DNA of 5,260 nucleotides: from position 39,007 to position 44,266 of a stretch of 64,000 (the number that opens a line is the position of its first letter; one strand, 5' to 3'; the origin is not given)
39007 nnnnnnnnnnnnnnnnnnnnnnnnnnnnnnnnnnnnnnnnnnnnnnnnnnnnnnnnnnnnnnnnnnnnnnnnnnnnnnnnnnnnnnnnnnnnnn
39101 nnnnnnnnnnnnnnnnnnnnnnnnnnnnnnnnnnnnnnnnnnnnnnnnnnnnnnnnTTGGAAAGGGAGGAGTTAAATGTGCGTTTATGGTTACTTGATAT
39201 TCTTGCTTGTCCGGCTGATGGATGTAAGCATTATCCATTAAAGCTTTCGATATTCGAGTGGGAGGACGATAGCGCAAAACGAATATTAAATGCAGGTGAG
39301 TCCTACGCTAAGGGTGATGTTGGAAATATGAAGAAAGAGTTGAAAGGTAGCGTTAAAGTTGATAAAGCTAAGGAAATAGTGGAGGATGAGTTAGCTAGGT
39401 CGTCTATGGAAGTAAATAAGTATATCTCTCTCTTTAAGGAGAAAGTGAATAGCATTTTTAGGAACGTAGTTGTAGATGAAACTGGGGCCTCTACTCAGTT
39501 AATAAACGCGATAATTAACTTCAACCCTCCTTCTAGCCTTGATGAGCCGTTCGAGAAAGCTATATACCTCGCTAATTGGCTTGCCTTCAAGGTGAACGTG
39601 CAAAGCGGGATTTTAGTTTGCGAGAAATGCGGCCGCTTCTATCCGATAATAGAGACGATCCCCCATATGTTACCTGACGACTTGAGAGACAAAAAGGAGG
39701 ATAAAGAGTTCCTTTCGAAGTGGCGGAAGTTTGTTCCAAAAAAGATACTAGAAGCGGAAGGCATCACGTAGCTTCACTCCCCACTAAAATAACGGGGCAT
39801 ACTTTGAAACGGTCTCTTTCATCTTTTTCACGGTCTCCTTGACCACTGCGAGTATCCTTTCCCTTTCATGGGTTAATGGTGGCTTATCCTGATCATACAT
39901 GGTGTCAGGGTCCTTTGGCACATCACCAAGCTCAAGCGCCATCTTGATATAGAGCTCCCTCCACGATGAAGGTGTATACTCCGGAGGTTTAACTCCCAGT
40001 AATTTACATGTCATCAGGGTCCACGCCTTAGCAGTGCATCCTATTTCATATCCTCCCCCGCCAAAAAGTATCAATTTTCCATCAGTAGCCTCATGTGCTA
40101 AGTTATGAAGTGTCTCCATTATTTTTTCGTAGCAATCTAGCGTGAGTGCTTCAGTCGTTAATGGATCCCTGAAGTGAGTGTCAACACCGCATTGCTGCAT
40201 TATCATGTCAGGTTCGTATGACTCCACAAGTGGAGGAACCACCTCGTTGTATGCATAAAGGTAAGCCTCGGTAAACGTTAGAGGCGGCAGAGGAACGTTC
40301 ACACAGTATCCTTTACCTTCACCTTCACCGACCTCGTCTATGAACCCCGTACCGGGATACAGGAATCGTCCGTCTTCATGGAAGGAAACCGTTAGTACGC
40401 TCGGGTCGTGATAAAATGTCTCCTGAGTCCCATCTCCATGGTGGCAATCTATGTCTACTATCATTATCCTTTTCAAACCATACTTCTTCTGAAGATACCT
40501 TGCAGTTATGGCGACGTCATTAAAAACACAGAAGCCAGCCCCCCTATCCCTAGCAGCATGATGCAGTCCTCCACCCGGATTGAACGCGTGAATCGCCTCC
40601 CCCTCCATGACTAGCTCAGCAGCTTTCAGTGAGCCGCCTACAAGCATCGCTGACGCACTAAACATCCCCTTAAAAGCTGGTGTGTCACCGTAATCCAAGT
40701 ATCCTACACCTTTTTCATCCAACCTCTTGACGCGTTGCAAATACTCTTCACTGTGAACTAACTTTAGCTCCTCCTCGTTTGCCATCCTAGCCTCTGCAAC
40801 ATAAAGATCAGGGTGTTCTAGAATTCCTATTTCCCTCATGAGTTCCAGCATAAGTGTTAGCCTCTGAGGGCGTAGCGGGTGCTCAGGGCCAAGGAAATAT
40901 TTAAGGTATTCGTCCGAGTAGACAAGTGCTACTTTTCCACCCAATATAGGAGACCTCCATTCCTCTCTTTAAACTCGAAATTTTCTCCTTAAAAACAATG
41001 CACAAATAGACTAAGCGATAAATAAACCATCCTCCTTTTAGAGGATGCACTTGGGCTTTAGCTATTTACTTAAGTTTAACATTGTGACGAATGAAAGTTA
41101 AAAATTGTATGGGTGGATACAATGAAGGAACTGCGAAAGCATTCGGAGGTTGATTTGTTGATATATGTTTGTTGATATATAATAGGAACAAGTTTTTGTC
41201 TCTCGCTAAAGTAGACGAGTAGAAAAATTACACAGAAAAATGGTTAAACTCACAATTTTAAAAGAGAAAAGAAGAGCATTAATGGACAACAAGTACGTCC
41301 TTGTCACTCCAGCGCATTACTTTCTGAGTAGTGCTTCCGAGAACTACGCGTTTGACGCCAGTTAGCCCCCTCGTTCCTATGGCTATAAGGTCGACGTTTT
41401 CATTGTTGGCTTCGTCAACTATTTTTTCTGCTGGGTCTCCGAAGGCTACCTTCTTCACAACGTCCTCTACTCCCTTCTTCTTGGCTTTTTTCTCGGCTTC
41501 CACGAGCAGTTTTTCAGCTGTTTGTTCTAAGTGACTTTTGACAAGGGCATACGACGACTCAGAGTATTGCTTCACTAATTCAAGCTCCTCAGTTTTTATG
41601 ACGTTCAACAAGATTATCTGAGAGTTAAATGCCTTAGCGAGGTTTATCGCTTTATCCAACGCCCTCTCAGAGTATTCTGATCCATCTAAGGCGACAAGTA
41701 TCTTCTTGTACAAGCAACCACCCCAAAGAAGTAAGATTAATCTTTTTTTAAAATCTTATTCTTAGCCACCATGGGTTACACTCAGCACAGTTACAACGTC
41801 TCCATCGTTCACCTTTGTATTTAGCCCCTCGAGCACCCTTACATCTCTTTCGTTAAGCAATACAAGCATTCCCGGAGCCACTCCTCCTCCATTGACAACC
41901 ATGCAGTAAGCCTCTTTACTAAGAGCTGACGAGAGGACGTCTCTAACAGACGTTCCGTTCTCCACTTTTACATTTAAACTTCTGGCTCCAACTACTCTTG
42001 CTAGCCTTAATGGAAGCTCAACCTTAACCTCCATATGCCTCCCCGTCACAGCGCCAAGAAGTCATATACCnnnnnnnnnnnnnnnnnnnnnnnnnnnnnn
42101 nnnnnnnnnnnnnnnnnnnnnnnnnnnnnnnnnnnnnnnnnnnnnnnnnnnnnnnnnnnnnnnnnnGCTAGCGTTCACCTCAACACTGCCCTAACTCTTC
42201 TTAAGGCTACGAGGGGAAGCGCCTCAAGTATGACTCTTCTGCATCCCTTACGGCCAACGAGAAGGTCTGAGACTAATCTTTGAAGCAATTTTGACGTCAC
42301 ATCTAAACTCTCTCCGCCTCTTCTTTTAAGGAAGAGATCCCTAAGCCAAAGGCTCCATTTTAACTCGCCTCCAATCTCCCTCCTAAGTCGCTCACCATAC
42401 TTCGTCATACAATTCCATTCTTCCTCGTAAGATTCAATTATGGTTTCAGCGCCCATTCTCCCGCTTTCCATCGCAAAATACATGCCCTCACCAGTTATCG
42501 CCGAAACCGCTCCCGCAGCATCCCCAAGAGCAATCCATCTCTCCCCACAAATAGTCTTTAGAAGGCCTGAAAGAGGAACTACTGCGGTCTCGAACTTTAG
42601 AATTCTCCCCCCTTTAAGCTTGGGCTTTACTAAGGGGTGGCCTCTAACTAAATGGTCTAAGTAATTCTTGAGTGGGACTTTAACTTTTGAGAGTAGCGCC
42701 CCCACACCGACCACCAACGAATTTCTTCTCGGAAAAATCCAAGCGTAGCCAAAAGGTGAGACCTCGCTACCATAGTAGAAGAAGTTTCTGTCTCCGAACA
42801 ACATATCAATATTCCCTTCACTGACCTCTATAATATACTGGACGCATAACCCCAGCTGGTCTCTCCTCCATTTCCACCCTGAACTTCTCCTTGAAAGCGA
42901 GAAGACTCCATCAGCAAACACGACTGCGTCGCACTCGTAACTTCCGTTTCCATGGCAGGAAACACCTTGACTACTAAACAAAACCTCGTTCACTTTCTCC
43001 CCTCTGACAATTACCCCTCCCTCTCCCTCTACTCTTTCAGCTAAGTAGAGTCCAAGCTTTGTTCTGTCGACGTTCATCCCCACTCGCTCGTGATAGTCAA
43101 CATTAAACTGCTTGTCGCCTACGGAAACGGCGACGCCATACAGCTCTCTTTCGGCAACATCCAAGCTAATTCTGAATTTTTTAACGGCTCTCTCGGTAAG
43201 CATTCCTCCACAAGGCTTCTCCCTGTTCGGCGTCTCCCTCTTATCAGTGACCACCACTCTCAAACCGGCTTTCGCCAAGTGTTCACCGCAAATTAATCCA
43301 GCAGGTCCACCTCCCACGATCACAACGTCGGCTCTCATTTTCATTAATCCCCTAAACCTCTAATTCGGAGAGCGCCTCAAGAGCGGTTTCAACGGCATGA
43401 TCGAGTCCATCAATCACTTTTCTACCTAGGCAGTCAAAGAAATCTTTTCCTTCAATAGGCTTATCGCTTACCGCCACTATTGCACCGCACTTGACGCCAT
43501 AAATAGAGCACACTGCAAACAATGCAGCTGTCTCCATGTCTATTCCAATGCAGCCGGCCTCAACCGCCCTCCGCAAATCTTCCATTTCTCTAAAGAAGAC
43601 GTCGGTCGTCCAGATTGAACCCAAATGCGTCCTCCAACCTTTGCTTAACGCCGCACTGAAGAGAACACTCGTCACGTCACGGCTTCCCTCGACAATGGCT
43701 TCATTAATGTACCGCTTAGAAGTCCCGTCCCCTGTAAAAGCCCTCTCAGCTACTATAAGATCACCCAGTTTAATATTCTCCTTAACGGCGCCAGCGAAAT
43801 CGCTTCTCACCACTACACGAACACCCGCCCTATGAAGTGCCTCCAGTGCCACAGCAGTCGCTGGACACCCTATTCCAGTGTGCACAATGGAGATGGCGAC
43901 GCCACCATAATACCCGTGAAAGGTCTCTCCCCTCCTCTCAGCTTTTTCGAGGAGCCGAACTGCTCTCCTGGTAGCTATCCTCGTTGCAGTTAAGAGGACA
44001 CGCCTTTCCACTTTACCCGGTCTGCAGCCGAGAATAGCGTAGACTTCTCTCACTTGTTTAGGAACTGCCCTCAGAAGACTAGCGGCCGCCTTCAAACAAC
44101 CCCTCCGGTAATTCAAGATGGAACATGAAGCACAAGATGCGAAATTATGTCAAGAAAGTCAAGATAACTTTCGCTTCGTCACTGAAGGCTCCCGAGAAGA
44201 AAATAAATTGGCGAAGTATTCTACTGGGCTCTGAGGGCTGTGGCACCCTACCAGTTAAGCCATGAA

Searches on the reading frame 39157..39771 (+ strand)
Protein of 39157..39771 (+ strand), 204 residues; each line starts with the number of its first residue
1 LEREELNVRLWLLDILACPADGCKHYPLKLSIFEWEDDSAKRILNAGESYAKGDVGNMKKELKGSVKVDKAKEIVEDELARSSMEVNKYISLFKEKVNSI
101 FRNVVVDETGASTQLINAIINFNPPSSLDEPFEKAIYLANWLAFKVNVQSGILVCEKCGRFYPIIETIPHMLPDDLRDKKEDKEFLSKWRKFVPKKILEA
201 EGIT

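Call 78: search_protein_families(library=pfam, proteins=[window:39157-39771:+], max_evalue=0.001)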
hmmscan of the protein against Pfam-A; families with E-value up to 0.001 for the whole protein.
window:39157-39771:+ (204 aa): 1 family
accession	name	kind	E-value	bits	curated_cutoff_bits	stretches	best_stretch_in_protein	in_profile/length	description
PF03966.22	Trm112p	-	6.8e-08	32.7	22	1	12-165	4-38/40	Trm112p-like protein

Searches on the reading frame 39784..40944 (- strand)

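Call 78: search_protein_families(library=pfam, proteins=[window:39784-40944:-], max_evalue=0.001)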
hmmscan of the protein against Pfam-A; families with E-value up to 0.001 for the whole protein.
window:39784-40944:- (386 aa): 1 family
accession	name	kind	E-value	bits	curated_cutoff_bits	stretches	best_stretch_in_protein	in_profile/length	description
PF00850.24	Hist_deacetyl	-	4.2e-92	309.1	27.9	1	22-313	1-296/298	Histone deacetylase domain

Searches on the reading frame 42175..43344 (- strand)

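Call 78: search_protein_families(library=pfam, proteins=[window:42175-43344:-], max_evalue=0.001)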
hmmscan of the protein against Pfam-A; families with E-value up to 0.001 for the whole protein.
window:42175-43344:- (389 aa): 13 families
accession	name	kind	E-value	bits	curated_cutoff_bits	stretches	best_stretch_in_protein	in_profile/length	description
PF01266.30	DAO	-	1.4e-11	44.9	27.9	1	6-40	1-35/353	FAD dependent oxidoreductase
PF05834.18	Lycopene_cycl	-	2.1e-11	44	23.4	1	6-307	1-295/380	Lycopene cyclase protein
PF01494.25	FAD_binding_3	-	1.4e-09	38.1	22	1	5-162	2-173/349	FAD binding domain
PF22578.2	GGR_cat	-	2e-09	37.7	27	1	167-255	5-87/88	Geranylgeranyl reductase catalytic domain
PF03486.20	HI0933_like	-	4.5e-08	33.3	50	1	6-41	2-37/244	HI0933-like protein Rossmann domain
PF07992.20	Pyr_redox_2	-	2.4e-07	30.9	26.1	1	6-146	2-108/291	Pyridine nucleotide-disulphide oxidoreductase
PF12831.13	FAD_oxidored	-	7.6e-07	29.2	27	1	6-145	1-142/416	FAD dependent oxidoreductase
PF13450.12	NAD_binding_8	-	8.7e-07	29.6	21.9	1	9-39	1-31/68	NAD(P)-binding Rossmann-like domain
PF01946.23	Thi4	-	1.1e-06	28.5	26.2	1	3-54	16-68/235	Thi4 family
PF00890.30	FAD_binding_2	-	5.7e-06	26.2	20.4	1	6-37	1-32/414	FAD binding domain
PF01134.28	GIDA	-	6.8e-06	25.8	22.1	1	6-151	1-154/391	Glucose inhibited division protein A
PF13738.12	Pyr_redox_3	-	1.1e-05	25.3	30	1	8-37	1-31/305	Pyridine nucleotide-disulphide oxidoreductase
PF21799.2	MurD-like_N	-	0.00026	21.7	27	1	6-41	2-37/88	Mur ligase MurD-like, N-terminal domain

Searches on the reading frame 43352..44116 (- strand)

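Call 94: search_protein_families(library=pfam, proteins=[window:43352-44116:-], max_evalue=0.00001)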
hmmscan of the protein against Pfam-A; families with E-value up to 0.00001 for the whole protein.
window:43352-44116:- (254 aa): 1 family
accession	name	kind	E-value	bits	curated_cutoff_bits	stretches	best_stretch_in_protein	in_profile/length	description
PF01048.26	PNP_UDP_1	-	1.2e-35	123.5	25.1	1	58-222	27-202/233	Phosphorylase superfamily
